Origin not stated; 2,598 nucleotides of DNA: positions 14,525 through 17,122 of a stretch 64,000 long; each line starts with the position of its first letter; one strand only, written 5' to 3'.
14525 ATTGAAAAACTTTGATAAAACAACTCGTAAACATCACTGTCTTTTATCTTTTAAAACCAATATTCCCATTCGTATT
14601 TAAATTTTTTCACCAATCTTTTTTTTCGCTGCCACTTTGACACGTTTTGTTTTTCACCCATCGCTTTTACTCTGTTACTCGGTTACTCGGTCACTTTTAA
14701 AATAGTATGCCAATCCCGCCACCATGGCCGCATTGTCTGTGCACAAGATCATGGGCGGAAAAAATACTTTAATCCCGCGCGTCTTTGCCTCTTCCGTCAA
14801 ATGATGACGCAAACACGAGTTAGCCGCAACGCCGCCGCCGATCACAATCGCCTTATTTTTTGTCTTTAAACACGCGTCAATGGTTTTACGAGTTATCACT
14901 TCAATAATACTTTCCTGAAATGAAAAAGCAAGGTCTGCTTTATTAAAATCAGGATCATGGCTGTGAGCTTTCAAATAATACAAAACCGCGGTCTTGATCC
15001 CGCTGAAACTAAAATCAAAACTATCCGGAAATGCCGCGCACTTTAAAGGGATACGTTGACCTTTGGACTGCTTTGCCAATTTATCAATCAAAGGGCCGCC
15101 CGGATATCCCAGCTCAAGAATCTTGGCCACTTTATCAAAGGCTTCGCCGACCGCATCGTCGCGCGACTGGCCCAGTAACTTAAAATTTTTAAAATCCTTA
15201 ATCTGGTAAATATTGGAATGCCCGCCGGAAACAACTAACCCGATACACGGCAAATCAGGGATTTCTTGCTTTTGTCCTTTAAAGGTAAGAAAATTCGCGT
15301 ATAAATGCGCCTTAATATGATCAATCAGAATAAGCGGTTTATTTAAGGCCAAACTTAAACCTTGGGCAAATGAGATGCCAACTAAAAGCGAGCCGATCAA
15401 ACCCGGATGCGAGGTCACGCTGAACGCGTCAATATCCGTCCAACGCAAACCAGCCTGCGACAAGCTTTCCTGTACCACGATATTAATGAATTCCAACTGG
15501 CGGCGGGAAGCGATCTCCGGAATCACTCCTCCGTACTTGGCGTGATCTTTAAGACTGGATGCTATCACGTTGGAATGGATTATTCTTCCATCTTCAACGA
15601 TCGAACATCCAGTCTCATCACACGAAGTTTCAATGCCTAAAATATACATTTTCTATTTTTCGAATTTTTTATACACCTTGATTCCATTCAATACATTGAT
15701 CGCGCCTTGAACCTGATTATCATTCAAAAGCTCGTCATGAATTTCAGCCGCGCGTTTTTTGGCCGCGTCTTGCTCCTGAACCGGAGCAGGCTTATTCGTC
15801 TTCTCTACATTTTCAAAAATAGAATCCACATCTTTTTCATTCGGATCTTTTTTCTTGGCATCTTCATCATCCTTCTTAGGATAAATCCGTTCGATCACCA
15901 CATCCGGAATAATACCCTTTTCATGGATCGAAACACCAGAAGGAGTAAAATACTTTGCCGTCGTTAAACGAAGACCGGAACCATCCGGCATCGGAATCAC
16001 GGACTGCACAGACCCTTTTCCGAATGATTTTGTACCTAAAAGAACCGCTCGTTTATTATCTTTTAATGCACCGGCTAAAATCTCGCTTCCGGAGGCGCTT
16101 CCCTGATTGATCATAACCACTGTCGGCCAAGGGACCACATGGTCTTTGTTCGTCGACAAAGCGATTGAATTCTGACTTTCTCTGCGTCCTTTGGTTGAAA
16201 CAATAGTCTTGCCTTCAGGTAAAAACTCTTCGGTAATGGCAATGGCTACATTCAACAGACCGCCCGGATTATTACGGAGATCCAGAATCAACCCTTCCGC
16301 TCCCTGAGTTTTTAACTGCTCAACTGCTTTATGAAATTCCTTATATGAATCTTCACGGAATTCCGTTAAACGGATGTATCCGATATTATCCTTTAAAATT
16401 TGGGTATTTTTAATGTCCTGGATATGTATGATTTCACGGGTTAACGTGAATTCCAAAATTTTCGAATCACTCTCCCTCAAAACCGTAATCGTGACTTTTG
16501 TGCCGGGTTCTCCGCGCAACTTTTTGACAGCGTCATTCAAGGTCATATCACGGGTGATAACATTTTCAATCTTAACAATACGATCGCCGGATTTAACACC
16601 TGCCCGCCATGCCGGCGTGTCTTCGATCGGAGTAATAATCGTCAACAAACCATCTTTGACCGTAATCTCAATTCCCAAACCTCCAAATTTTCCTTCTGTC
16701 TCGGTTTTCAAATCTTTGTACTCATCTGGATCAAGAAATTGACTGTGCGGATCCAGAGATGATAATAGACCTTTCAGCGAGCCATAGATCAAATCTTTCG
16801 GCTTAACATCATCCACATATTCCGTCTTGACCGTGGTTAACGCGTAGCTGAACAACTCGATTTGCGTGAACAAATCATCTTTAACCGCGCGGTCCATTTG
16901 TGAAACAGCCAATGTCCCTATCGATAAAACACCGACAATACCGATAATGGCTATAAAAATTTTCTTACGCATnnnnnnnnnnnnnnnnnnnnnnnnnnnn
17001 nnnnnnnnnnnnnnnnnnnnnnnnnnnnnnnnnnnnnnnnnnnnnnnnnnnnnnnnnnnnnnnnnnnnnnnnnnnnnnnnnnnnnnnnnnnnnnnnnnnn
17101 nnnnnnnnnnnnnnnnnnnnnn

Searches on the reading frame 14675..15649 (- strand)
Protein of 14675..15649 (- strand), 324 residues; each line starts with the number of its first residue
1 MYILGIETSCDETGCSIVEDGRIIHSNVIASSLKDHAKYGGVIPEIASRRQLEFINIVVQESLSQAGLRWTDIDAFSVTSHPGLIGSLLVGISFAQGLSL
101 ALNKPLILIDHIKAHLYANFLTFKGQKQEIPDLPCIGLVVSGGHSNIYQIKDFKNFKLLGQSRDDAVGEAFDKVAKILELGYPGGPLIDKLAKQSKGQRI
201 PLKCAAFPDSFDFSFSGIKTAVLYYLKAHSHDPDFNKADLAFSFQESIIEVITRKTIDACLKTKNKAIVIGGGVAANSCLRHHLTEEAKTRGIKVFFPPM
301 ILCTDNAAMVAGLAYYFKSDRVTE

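Call 52: search_protein_families(library=pfam, proteins=[window:14675-15649:-], max_evalue=0.0001)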
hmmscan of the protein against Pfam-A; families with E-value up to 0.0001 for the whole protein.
window:14675-15649:- (324 aa): 2 families
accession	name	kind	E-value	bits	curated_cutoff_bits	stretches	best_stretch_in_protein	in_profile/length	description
PF00814.31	TsaD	-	5.8e-85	285.6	24.8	1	25-311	3-263/264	tRNA N6-adenosine threonylcarbamoyltransferase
PF22521.2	HypF_C_2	-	2.3e-08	34.6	27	1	233-306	162-235/241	Carbamoyltransferase, Kae1-like Domain, second subdomain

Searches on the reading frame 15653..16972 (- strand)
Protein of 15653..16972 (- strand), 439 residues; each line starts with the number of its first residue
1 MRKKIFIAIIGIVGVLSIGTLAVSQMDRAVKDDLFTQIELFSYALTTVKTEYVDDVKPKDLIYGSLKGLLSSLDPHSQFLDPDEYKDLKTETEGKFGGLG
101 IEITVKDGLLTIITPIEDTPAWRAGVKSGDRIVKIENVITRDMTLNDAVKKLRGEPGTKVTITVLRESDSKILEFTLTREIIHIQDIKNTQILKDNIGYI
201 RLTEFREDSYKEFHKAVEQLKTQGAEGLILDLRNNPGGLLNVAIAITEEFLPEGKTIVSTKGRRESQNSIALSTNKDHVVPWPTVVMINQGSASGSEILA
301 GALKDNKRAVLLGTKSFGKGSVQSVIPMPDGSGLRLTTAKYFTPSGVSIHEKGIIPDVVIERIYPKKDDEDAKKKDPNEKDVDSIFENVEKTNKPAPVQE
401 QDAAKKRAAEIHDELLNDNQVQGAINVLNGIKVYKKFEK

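Call 52: search_protein_families(library=pfam, proteins=[window:15653-16972:-], max_evalue=0.0001)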
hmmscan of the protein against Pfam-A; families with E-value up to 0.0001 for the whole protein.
window:15653-16972:- (439 aa): 5 families
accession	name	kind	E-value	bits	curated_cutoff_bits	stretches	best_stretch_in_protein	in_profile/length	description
PF03572.23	Peptidase_S41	-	1.9e-57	193.9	24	1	196-359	1-164/165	Peptidase family S41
PF17820.7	PDZ_6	-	3.1e-11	43.3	27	1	114-166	4-54/54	PDZ domain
PF13180.12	PDZ_2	-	1.1e-10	42.1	27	1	97-174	1-77/80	PDZ domain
PF00595.29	PDZ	-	1.6e-07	32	23.2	1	95-165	8-81/81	PDZ domain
PF22694.1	CtpB_N-like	-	1.3e-05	26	27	1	34-82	35-83/85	Activating protease CtpB N-terminal domain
